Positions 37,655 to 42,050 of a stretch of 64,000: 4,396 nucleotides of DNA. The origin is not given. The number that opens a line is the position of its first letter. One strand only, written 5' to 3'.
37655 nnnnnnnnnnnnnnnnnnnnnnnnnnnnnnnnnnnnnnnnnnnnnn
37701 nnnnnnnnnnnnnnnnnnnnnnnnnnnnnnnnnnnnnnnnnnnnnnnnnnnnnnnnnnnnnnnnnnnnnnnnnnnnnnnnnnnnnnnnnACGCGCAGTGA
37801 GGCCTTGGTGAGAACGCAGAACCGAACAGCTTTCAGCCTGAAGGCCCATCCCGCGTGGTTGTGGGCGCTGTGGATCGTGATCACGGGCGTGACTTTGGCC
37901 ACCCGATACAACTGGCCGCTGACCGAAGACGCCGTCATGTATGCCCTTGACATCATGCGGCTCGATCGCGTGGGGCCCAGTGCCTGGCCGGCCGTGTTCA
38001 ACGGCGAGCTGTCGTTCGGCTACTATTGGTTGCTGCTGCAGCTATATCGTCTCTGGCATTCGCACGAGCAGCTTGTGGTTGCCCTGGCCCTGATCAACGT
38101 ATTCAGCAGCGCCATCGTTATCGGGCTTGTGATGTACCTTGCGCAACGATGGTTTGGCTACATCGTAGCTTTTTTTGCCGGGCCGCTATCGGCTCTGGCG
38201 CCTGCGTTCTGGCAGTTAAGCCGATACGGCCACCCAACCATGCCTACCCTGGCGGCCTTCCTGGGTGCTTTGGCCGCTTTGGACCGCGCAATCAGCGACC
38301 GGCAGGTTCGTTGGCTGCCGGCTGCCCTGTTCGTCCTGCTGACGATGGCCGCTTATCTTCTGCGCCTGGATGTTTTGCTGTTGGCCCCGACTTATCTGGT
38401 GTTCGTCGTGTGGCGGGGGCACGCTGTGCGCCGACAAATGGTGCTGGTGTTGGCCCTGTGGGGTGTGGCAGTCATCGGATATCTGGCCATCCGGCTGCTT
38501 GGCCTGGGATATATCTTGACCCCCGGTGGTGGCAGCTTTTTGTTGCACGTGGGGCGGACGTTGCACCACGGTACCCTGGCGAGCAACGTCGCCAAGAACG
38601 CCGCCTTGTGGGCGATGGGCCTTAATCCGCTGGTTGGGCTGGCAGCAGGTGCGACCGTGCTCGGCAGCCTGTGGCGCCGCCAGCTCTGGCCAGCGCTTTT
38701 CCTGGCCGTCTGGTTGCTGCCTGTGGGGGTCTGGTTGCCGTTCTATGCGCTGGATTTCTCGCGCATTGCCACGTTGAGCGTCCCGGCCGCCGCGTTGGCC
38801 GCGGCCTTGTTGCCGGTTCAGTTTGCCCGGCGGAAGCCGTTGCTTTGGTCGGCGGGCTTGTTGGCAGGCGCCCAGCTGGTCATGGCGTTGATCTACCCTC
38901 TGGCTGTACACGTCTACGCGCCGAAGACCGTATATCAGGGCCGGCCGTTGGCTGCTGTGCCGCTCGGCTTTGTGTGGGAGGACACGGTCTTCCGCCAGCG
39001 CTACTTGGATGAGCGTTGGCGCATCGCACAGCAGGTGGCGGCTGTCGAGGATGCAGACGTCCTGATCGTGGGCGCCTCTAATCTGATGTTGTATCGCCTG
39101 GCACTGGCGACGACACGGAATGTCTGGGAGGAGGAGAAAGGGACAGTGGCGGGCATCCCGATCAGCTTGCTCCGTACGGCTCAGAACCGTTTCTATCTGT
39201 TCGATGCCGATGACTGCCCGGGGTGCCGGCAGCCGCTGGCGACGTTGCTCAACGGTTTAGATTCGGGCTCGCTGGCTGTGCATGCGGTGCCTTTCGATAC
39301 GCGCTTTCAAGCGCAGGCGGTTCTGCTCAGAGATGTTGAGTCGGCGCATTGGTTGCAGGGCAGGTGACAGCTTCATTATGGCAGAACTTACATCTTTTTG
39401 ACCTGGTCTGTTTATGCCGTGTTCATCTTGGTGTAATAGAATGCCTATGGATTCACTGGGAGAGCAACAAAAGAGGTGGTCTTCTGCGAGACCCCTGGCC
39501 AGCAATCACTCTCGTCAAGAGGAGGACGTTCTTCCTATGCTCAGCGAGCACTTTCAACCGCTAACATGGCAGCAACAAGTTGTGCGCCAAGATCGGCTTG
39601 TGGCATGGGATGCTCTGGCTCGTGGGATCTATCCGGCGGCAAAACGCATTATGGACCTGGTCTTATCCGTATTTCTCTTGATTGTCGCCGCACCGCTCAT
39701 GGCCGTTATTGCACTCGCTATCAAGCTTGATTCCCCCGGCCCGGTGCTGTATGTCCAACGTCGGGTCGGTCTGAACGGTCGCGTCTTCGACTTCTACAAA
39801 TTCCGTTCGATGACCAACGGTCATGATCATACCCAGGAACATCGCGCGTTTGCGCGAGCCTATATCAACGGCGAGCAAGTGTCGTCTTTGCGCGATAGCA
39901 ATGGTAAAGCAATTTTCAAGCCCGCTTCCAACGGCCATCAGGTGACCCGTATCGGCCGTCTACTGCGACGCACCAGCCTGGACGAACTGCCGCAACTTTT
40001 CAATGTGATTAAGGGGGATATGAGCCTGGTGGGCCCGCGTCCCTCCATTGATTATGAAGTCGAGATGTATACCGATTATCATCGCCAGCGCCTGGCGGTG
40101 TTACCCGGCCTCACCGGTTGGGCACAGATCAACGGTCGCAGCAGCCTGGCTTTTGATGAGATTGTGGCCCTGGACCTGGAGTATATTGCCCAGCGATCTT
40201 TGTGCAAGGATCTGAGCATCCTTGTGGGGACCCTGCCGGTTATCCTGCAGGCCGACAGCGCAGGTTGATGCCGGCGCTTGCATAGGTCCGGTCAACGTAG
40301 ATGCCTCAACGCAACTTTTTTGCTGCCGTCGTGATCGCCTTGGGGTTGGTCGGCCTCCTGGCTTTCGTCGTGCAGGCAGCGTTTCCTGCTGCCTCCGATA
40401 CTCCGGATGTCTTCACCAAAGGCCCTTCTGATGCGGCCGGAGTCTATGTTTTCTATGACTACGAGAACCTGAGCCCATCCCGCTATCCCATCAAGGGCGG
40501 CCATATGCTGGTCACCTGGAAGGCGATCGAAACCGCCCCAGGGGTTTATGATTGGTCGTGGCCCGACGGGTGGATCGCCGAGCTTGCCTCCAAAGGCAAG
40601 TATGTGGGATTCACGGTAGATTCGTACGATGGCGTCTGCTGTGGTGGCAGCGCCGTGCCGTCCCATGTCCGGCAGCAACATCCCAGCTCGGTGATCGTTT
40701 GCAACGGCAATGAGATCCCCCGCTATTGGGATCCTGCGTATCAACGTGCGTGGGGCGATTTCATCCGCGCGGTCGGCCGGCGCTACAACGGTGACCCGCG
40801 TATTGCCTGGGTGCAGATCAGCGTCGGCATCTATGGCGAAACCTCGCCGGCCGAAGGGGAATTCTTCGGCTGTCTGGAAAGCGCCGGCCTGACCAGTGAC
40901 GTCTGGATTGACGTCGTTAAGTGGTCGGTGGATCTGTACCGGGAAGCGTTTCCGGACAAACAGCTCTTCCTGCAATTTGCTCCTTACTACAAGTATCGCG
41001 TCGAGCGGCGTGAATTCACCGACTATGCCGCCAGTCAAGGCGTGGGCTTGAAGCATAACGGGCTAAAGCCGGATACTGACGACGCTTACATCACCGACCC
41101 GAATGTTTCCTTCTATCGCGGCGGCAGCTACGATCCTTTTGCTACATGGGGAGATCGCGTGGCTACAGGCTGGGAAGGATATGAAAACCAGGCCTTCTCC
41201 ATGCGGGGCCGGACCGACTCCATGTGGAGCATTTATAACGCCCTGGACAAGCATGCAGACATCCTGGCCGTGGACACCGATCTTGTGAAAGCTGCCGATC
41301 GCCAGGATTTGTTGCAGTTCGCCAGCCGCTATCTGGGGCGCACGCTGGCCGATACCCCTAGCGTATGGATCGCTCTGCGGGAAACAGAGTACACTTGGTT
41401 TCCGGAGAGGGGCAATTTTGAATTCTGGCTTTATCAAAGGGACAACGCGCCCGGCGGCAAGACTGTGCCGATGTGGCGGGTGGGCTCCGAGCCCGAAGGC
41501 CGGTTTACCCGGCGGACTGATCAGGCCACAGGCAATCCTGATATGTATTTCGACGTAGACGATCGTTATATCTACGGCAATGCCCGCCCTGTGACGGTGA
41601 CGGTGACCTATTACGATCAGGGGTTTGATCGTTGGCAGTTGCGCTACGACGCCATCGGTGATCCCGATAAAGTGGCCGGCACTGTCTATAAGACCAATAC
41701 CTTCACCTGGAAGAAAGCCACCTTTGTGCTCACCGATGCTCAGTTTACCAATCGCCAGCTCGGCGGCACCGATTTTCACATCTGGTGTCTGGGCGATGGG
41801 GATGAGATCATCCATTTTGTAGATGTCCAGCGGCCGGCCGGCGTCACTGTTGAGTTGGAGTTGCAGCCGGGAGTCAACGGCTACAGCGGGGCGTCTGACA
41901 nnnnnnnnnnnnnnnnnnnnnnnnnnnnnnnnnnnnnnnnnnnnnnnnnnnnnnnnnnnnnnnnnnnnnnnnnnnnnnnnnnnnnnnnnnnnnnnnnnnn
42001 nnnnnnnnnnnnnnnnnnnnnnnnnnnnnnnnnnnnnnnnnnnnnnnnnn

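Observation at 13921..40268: Glycan-assembly cluster embedded among TP-linker proteins: candidate protein O-glycosylation system (Wzy_C-family O-OTase and GT-C enzymes)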

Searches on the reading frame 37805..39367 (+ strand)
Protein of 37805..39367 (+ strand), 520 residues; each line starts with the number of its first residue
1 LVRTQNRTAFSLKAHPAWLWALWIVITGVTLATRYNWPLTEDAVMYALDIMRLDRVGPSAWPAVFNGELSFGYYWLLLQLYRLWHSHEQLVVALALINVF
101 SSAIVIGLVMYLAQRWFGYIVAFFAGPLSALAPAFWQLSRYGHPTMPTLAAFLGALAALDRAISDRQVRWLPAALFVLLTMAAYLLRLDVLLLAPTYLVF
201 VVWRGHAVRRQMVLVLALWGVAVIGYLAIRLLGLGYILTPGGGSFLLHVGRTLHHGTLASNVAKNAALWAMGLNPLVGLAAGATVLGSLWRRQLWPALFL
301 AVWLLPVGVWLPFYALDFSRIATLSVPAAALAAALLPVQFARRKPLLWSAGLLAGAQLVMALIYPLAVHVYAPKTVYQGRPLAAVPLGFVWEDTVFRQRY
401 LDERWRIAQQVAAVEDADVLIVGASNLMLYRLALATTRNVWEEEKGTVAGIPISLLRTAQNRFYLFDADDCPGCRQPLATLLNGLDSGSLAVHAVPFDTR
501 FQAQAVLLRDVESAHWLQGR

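Call 4: search_protein_families(library=pfam, proteins=[window:37805-39367:+], max_evalue=0.01)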
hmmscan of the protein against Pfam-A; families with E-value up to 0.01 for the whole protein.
window:37805-39367:+ (520 aa): 1 family
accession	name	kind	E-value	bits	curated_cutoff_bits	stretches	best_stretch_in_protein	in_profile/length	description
PF13231.12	PMT_2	-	0.00014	22.5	26.1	1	74-224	7-154/160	Dolichyl-phosphate-mannose-protein mannosyltransferase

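Call 8: search_protein_families(library=ncbifam, proteins=[window:37805-39367:+], max_evalue=0.001)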
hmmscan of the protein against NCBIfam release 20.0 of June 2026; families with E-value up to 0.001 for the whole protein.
window:37805-39367:+ (520 aa): 0 families

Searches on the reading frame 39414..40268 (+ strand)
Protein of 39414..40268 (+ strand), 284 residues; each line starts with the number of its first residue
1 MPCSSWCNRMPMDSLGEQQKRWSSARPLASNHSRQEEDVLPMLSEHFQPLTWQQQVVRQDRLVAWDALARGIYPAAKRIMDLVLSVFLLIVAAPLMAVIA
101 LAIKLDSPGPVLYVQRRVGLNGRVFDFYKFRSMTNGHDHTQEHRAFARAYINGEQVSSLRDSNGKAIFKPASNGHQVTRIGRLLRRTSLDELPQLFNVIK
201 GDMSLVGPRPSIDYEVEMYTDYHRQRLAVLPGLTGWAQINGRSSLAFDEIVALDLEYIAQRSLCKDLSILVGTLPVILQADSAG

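Call 4: search_protein_families(library=pfam, proteins=[window:39414-40268:+], max_evalue=0.01)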
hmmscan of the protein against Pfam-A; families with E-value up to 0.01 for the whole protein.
window:39414-40268:+ (284 aa): 1 family
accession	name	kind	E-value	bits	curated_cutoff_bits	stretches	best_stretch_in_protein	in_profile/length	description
PF02397.22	Bac_transf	-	3.7e-62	209.5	27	1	77-278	1-178/179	Bacterial sugar transferase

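Call 8: search_protein_families(library=ncbifam, proteins=[window:39414-40268:+], max_evalue=0.001)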
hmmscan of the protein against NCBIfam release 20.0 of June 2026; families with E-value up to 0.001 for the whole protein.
window:39414-40268:+ (284 aa): 10 families
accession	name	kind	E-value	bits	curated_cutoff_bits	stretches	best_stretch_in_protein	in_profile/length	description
TIGR03025.1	EPS_sugtrans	subfamily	1e-80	272.2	295.55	1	68-283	249-444/445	exopolysaccharide biosynthesis polyprenyl glycosylphosphotransferase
TIGR03023.1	WcaJ_sugtrans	equivalog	1.9e-69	235.1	410.75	2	171-282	332-451/453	undecaprenyl-phosphate glucose phosphotransferase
TIGR03022.1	WbaP_sugtrans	subfamily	2.1e-62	211.9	403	1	66-283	248-455/456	undecaprenyl-phosphate galactose phosphotransferase WbaP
NF052601.1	undeca_RfbP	equivalog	1.4e-52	178.4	330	1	75-281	43-239/244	undecaprenyl-phosphate galactose phosphotransferase family protein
NF041877.1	EPS_EpsZ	equivalog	8.6e-52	176.3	800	1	75-282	264-457/459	exopolysaccharide biosynthesis polyisoprenyl-phosphate hexose-1-phosphate transferase EpsZ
TIGR03013.1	EpsB_2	subfamily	2.5e-50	171.9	393.35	2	171-279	324-438/443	TIGR03013 family XrtA/PEP-CTERM system glycosyltransferase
NF050817.1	PolSacchBiosHfsE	equivalog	1.8e-47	162.2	750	1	75-281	270-463/467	polysaccharide biosynthesis protein HfsE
NF007518.0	PRK10124.1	equivalog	4.4e-41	141.1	684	2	162-273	334-453/464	undecaprenyl-phosphate glucose phosphotransferase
NF011751.0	PRK15204.1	equivalog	1e-40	139.8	907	1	69-283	272-475/476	undecaprenyl-phosphate galactose phosphotransferase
NF045514.1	glycotran_HepC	equivalog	1.7e-27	96.2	140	1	75-211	115-212/220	heterocyst development glycosyltransferase HepC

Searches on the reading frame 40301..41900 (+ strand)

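Call 25: search_solved_structures(query=window:40301-41900:+, max_evalue=1)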
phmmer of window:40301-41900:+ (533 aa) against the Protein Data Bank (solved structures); distinct sequences matched with E-value up to 1: 3.
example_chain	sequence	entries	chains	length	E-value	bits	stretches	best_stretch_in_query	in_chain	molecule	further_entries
9nrx_X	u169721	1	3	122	0.011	17.3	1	201-286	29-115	Single domain antibody (nanobody) V2B3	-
5gvu_A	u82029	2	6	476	0.22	13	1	391-447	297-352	NS3 helicase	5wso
7jms_A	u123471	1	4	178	0.45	11.9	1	139-211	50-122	Replicase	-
